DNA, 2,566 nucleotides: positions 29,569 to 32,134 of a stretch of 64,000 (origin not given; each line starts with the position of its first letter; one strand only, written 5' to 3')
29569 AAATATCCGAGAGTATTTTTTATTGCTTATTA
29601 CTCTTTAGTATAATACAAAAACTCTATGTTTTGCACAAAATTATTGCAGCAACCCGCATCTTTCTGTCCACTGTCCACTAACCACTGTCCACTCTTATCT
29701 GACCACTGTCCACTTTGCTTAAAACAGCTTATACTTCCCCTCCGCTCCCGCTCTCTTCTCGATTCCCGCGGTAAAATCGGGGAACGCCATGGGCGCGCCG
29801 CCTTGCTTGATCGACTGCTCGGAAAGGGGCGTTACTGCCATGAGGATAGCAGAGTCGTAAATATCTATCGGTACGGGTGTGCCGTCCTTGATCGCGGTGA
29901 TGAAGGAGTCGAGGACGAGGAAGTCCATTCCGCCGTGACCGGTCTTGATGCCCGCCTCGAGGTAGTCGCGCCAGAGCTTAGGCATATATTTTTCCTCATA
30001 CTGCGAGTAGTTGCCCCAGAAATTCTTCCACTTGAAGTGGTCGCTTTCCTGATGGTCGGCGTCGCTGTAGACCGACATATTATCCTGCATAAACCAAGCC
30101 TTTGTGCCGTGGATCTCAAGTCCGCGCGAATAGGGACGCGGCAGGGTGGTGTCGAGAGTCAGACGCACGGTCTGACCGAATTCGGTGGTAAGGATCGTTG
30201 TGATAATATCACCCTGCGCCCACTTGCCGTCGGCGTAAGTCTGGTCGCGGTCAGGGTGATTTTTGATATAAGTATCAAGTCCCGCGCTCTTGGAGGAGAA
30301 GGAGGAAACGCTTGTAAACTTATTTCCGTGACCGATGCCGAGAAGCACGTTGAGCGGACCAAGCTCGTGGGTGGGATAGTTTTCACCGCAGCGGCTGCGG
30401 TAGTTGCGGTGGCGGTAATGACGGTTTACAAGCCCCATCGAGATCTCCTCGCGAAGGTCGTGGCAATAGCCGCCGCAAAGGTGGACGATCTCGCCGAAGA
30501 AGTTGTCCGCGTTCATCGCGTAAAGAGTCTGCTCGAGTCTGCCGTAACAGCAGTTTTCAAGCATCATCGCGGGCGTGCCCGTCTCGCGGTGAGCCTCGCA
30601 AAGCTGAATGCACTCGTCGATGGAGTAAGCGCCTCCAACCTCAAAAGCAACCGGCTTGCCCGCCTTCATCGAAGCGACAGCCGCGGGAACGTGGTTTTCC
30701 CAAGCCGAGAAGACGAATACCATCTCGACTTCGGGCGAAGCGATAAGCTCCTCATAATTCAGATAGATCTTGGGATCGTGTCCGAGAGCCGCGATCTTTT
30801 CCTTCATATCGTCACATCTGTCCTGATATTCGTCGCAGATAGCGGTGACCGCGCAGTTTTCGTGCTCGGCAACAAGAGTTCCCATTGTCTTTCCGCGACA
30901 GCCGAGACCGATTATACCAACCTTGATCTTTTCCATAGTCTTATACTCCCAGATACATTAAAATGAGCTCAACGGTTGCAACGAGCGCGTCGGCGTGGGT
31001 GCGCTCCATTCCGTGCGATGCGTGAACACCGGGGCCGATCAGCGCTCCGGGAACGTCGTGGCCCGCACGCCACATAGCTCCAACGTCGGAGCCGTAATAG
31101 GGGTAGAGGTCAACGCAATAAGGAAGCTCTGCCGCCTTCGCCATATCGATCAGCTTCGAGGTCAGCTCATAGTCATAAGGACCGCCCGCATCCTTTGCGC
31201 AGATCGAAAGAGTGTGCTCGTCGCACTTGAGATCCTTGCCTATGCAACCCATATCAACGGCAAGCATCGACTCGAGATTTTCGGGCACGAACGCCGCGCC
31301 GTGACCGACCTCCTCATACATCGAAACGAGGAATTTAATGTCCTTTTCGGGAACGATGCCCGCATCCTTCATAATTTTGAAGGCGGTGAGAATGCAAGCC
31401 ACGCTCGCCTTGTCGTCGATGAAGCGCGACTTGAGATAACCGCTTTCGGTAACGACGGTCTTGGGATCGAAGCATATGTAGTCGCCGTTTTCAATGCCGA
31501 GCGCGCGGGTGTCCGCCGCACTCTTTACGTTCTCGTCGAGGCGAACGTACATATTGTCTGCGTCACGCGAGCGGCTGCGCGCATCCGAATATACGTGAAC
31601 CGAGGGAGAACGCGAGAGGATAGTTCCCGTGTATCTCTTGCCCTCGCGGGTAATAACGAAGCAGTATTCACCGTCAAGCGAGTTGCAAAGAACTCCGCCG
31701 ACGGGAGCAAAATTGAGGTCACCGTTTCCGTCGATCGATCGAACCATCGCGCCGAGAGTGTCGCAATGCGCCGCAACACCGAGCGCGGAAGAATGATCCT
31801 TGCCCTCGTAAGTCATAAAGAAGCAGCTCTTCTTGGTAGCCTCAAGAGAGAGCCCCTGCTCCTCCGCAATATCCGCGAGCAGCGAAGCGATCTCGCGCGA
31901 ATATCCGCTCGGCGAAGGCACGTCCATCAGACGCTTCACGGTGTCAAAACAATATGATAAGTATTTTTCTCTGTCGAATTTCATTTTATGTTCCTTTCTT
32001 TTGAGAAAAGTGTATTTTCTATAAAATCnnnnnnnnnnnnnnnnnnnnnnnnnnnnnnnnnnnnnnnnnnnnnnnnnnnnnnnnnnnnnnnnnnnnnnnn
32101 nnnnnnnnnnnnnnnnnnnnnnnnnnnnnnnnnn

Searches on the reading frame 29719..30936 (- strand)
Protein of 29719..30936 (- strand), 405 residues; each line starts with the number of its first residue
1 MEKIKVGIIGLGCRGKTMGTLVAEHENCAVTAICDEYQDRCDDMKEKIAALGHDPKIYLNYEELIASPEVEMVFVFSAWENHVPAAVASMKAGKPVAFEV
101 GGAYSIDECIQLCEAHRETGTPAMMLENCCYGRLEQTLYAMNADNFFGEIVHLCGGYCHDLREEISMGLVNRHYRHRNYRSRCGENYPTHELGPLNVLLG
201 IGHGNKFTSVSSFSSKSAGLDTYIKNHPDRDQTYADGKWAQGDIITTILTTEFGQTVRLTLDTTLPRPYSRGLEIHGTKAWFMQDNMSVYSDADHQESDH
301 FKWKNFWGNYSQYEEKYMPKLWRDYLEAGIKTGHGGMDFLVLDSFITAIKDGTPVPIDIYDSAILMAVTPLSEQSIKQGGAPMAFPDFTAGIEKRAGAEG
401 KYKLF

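Call 92: search_protein_families(library=pfam, proteins=[window:29719-30936:-], max_evalue=0.001)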
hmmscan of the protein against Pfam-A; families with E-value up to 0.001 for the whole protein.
window:29719-30936:- (405 aa): 2 families
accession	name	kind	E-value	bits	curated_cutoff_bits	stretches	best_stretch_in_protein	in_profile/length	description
PF21252.2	Glyco_hydro_109_C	-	1.6e-47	161.7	27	1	138-304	3-185/187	Glycosyl hydrolase 109, C-terminal domain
PF01408.29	GFO_IDH_MocA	-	1.6e-10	42.1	24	1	4-123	1-116/120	Oxidoreductase family, NAD-binding Rossmann fold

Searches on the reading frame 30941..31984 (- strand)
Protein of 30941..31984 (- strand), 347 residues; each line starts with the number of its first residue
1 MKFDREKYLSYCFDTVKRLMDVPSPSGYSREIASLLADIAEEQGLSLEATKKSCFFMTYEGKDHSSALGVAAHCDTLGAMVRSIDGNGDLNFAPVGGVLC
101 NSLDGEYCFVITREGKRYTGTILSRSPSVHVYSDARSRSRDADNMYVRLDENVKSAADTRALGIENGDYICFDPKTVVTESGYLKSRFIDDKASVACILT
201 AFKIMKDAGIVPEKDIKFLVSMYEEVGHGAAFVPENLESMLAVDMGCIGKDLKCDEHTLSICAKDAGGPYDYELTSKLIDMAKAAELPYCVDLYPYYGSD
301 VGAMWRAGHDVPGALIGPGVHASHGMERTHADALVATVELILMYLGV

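Call 92: search_protein_families(library=pfam, proteins=[window:30941-31984:-], max_evalue=0.001)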
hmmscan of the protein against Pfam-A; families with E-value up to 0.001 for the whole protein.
window:30941-31984:- (347 aa): 2 families
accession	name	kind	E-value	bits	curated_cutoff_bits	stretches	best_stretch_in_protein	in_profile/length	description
PF05343.19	Peptidase_M42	-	5.5e-72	242.7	23.2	1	55-340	3-292/292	M42 glutamyl aminopeptidase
PF01546.33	Peptidase_M20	-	1.2e-07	32.3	24.6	1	179-340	23-199/206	Peptidase family M20/M25/M40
